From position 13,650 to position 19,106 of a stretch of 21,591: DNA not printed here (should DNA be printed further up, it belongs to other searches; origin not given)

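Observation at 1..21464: Capsid-less circular element whose only virion-type gene is a 1718-aa tape measure: candidate new kind of phage satellite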

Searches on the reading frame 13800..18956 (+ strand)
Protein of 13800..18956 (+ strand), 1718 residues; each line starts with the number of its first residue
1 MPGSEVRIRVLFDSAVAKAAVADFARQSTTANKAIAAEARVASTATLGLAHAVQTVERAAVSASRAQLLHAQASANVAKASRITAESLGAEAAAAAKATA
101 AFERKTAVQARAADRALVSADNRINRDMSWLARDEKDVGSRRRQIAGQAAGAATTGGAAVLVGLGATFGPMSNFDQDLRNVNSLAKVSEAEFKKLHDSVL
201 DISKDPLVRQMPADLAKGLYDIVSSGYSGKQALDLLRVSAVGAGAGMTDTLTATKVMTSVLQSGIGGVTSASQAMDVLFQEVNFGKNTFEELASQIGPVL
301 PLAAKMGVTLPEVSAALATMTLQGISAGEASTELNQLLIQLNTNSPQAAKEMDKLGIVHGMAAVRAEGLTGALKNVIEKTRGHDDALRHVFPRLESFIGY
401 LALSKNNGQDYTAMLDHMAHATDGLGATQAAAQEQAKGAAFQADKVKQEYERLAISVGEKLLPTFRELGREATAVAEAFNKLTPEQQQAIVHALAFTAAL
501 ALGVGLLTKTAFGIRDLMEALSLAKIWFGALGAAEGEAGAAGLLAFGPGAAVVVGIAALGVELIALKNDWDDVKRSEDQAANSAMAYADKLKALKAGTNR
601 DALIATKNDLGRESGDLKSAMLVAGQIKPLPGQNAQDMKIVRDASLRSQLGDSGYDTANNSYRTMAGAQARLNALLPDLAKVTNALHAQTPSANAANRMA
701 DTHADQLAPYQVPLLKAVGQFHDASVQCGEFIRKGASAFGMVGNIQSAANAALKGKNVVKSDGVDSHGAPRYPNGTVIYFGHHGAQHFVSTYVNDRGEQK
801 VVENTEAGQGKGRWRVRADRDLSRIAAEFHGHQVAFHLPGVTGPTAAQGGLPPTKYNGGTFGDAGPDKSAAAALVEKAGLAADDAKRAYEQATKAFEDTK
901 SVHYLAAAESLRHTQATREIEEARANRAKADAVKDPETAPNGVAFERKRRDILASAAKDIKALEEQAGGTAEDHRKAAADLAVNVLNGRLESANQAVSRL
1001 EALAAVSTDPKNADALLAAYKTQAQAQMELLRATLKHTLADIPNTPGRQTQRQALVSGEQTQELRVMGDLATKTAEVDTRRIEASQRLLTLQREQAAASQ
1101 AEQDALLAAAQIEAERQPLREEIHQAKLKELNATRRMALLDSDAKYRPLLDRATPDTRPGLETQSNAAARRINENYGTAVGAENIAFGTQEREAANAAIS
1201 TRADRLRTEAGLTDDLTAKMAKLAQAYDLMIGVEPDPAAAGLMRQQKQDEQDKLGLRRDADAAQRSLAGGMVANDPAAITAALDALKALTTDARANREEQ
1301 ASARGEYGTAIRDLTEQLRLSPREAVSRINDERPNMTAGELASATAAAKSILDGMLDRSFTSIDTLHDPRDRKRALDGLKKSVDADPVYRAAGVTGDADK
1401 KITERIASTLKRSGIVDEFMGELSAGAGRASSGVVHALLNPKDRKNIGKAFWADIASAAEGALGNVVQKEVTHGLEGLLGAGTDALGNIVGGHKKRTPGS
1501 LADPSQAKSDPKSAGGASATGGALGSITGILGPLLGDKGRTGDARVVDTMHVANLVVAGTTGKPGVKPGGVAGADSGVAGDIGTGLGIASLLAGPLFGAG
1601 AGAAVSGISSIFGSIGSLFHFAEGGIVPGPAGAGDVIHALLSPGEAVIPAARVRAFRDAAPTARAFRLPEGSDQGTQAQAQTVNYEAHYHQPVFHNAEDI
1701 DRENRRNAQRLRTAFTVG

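Call 5: search_protein_families(library=pfam, proteins=[window:13800-18956:+], max_evalue=0.01)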
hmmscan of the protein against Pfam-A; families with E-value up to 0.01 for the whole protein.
window:13800-18956:+ (1718 aa): 1 family
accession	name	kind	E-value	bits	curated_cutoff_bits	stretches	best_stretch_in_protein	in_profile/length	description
PF10145.14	PhageMin_Tail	-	6.1e-25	88.7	33.2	1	213-386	16-190/201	Phage-related minor tail protein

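Call 6: search_protein_families(library=phrogs, proteins=[window:13800-18956:+], max_evalue=0.01)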
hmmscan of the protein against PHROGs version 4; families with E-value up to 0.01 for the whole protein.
window:13800-18956:+ (1718 aa): 14 families
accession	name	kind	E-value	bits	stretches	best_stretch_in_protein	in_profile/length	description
phrog_1533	-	tail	1.6e-46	159.5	1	95-588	174-687/1688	tail length tape measure protein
phrog_991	-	tail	8.1e-36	124.1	1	53-610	191-728/1966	tail length tape measure protein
phrog_1272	-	tail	6.9e-32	111.2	1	81-582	155-688/1606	tail length tape measure protein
phrog_4704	-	tail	7.8e-30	105.1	1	151-505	197-551/625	tail length tape measure protein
phrog_1293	-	tail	3.9e-25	88.9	1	74-554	84-611/1424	tail length tape measure protein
phrog_28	-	tail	9.1e-22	78.5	1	6-1234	110-1073/1228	tail length tape measure protein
phrog_23013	-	tail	3.3e-21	75.8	1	162-592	124-556/1379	tail length tape measure protein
phrog_167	-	tail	3.3e-17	62.5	1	70-572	195-674/1555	tail length tape measure protein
phrog_36688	-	tail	4.3e-17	61.9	1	140-384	43-283/1600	tail length tape measure protein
phrog_37649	-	tail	3.3e-13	48.8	1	133-572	418-860/2006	tail length tape measure protein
phrog_58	-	tail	8.3e-12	45.3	1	18-572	147-651/1544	tail length tape measure protein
phrog_14441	-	tail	4.1e-11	44.1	1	125-335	32-240/241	tail length tape measure protein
phrog_5493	-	tail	5.1e-10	39.3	1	242-440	140-344/1102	tail length tape measure protein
phrog_5218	-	unknown function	1.5e-07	31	1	46-599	131-686/1599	-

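Call 10: find_homologous_proteins(query=window:13800-18956:+, max_evalue=0.00001)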
Query window:13800-18956:+ (1718 aa): 90 proteins with E <= 0.00001 among 8000 candidates.
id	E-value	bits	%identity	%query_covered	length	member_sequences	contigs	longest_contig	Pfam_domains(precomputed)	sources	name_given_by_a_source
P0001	0.0e+0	3657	100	100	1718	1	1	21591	PF10145.15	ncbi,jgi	-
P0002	0.0e+0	3148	86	100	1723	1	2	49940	PF10145.15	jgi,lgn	-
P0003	2.7e-190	653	43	56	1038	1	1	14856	PF10145.15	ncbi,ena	-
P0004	1.9e-111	392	56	20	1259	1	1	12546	PF10145.15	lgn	-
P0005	4.9e-98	347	49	20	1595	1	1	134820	PF10145.15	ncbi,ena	-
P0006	2.3e-93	332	42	30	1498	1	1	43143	PF10145.15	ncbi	-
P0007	1.5e-91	326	39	37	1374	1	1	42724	PF10145.15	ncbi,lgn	-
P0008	5.1e-87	311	45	24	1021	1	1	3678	PF10145.15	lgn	-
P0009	1.9e-84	302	45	23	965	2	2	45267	PF10145.15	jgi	jgi:TP901 family phage tail tape measure protein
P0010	5.5e-84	301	47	21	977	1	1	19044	PF10145.15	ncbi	-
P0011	1.4e-75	273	42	24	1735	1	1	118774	PF10145.15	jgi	jgi:TP901 family phage tail tape measure protein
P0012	2.0e-57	213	41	19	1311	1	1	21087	PF10145.15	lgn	-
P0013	6.0e-56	208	41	18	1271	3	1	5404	PF10145.15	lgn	-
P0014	7.5e-55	204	41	19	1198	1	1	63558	PF10145.15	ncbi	-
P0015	8.6e-54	201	41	22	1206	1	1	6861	PF10145.15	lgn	-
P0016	2.1e-53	200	40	21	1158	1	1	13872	PF10145.15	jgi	jgi:TP901 family phage tail tape measure protein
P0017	3.0e-52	196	40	19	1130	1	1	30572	PF10145.15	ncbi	-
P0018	3.4e-51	192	43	18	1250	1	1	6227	PF10145.15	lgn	-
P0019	1.7e-50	190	41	18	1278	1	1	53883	PF10145.15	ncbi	-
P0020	2.5e-50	189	40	17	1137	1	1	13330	PF10145.15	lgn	-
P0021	1.7e-49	187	34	30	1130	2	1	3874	PF10145.15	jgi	-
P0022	4.5e-49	185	39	19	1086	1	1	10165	PF10145.15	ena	-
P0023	1.5e-48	184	38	18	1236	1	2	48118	PF10145.15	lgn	-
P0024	1.1e-47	181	38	19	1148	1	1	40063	PF10145.15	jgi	jgi:TP901 family phage tail tape measure protein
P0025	1.2e-47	180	37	21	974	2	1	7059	PF10145.15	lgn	-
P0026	2.7e-47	179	38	19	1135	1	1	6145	PF10145.15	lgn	-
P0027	4.3e-47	179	40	20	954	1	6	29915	PF10145.15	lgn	-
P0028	1.5e-46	177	38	18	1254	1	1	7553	PF10145.15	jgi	jgi:TP901 family phage tail tape measure protein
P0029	9.9e-45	171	40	17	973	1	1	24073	PF10145.15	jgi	jgi:TP901 family phage tail tape measure protein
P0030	9.3e-44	168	39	17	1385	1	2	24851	PF10145.15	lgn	-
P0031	1.1e-43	167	39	17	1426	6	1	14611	PF10145.15,PF18896.6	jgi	jgi:TP901 family phage tail tape measure protein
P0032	2.2e-43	166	37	17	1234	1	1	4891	PF10145.15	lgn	-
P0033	1.8e-42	163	34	20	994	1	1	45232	PF10145.15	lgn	-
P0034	2.7e-41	159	38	18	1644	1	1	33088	PF10145.15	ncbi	-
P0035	1.8e-40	157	36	23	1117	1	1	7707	PF10145.15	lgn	-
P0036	1.8e-40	157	36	17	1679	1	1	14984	PF10145.15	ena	-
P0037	2.2e-40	156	34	23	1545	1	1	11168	PF10145.15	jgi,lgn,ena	-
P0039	5.1e-38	149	36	18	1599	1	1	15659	PF10145.15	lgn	-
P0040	9.5e-38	148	34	24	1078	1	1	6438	PF10145.15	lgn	-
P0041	1.0e-36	144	35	18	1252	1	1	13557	PF10145.15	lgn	-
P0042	1.9e-34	137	28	25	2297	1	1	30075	PF10145.15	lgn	-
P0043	6.0e-33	132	32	20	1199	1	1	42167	PF10145.15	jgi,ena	-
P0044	3.4e-31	126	32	20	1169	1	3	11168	PF10145.15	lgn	-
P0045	4.6e-31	126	32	23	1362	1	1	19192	PF10145.15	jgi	-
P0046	5.1e-29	119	31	19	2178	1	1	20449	PF10145.15,PF01464.26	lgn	-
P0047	2.8e-26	110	32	18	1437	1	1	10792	PF10145.15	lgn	-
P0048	1.6e-24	104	30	20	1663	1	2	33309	PF10145.15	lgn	-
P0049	2.3e-24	103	31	20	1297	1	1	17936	PF10145.15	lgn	-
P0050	2.9e-24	103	26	25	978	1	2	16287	PF10145.15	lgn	-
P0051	1.4e-21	94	27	21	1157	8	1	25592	PF10145.15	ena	-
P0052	4.5e-21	92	31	20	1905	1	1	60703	PF10145.15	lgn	-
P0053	9.0e-21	91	27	20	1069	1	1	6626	PF10145.15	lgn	-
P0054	1.5e-20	91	30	23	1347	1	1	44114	PF10145.15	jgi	jgi:TP901 family phage tail tape measure protein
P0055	1.1e-19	88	27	23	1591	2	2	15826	PF10145.15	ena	-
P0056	1.1e-18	84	30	16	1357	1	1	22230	PF10145.15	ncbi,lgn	-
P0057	4.4e-18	82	35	12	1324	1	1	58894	PF05257.23,PF00877.26,PF10145.15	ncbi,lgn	-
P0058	6.6e-18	82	28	21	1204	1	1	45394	PF10145.15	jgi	jgi:TP901 family phage tail tape measure protein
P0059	7.6e-18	82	29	18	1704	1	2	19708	PF10145.15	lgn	-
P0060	8.1e-18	82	28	17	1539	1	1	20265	PF10145.15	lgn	-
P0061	8.7e-17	78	31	11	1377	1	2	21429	PF01551.30,PF10145.15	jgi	jgi:hypothetical protein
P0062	9.8e-17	78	30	18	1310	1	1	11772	PF10145.15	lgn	-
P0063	1.9e-16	77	27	20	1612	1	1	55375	PF10145.15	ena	-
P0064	7.9e-16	75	30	15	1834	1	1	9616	PF10145.15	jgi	jgi:TP901 family phage tail tape measure protein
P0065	2.5e-15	73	30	12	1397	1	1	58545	PF10145.15,PF01464.26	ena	-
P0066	2.8e-15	73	29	17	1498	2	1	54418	PF10145.15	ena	-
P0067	1.1e-14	71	32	18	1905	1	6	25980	PF10145.15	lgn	-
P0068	1.2e-14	71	25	20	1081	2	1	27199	PF10145.15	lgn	-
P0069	1.6e-13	67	25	31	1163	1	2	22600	PF10145.15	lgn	-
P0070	6.0e-13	65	30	17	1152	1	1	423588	PF10145.15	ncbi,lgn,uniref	ncbi:phage tail tape measure protein [Streptomyces sp. NPDC005281]|uniref:phage tail tape measure pr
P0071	1.6e-12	64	34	11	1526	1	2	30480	PF10145.15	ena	-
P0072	2.8e-12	63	26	15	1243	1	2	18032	PF10145.15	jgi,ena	-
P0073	2.0e-11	60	24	15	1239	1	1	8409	PF10145.15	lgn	-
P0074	6.0e-11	59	28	17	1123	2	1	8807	PF10145.15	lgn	-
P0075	6.6e-11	59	28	14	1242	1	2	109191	PF10145.15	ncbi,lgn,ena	-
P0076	9.2e-11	58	33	12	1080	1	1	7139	PF10145.15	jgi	jgi:hypothetical protein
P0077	1.7e-10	57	28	14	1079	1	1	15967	PF10145.15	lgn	-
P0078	2.1e-10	57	33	10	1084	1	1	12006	PF10145.15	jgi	jgi:hypothetical protein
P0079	3.3e-10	56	25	23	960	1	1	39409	PF10145.15,PF28159.1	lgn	-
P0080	3.7e-10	56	24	20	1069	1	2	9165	PF10145.15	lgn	-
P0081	6.0e-10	56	22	23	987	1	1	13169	PF10145.15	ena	-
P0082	6.0e-9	52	32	10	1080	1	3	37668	PF10145.15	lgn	-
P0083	7.3e-9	52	24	24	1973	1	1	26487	PF04513.18,PF01551.30,PF28501.1,PF10145.15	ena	-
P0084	7.4e-9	52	25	22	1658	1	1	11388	PF10145.15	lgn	-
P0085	8.9e-9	52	27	15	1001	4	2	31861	PF10145.15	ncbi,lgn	-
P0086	2.2e-8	50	25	20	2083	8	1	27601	PF01551.30,PF10145.15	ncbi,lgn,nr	ncbi:TPA: phage tail tape measure protein [Staphylococcus aureus]|nr:phage tail tape measure protein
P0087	2.7e-8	50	22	19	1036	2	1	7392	PF10145.15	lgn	-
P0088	3.0e-8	50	24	27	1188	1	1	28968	PF10145.15,PF24161.2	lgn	-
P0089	5.2e-8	49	25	20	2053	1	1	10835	PF01551.30,PF10145.15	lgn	-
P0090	1.1e-7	48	32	10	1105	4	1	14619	PF10145.15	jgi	jgi:TP901 family phage tail tape measure protein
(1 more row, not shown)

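Call 11: find_encoding_contigs(protein=P0002, flank=10000, max_places=4)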
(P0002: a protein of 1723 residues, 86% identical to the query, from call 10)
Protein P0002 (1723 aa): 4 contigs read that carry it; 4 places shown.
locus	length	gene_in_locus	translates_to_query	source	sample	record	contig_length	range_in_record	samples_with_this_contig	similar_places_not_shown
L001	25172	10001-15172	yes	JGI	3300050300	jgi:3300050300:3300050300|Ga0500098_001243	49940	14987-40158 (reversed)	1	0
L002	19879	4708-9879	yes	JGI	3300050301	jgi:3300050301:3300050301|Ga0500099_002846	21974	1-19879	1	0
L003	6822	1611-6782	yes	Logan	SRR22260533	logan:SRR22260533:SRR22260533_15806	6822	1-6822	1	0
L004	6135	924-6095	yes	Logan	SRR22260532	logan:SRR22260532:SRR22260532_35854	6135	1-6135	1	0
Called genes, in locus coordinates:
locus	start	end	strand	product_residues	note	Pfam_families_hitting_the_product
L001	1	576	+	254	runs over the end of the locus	-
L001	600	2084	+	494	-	PF12708:Pect-lyase_RHGA_epim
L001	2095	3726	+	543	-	PF00657:Lipase_GDSL (weak), PF13472:Lipase_GDSL_2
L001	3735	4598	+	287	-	-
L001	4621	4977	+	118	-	-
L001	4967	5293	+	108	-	-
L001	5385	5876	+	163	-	-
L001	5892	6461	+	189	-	-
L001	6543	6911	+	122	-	-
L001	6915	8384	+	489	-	-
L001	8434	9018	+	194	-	-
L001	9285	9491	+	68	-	-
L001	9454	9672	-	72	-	-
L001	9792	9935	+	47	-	-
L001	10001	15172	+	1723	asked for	PF10145:PhageMin_Tail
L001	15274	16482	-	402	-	PF01385:OrfB_IS605 (weak), PF07282:Cas12f1-like_TNB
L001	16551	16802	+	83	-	-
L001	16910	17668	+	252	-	-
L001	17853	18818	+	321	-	PF00041:fn3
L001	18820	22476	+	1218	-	-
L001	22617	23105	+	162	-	-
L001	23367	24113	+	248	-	-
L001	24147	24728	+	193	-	-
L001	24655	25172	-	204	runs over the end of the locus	-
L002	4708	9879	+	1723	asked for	PF10145:PhageMin_Tail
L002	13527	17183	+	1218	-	-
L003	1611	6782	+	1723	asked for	PF10145:PhageMin_Tail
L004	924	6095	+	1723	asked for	PF10145:PhageMin_Tail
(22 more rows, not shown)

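Call 12: find_encoding_contigs(protein=P0001, flank=10000, max_places=4)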
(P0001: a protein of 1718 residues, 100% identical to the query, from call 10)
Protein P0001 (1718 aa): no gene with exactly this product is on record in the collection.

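Call 15: find_related_loci(query=window:13800-18956:+, collection=viral_contigs, flank=10000)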
Query window:13800-18956:+ (1718 aa) in viral_contigs; peptide patterns used: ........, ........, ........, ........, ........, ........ (x = any residue, [..] = any of these).
6 stretches matched a pattern, but none encodes a relative of the query by tblastn (E <= 1e-3).

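Call 28: find_encoding_contigs(protein=P0003, flank=10000, max_places=3)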
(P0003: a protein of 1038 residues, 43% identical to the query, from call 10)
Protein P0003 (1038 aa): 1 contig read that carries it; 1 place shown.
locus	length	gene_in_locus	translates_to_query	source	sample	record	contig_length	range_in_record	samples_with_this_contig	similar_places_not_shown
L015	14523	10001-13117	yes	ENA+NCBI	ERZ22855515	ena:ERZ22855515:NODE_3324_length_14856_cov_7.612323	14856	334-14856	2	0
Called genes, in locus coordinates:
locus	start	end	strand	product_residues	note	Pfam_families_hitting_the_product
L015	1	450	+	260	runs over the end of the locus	?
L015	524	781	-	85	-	-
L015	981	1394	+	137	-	-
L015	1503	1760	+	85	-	-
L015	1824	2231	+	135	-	-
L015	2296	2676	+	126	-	PF22751:DUF488-N3a (weak)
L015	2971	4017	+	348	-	PF02899:Phage_int_SAM_1 (faint), PF00589:Phage_integrase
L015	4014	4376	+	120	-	PF01402:RHH_1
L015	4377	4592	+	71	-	-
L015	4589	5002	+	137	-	-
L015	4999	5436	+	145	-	-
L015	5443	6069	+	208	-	-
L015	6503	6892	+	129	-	-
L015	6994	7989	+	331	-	PF13730:HTH_36 (weak)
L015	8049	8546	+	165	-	-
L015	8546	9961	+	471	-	PF01343:Peptidase_S49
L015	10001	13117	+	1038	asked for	PF10145:PhageMin_Tail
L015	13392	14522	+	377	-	?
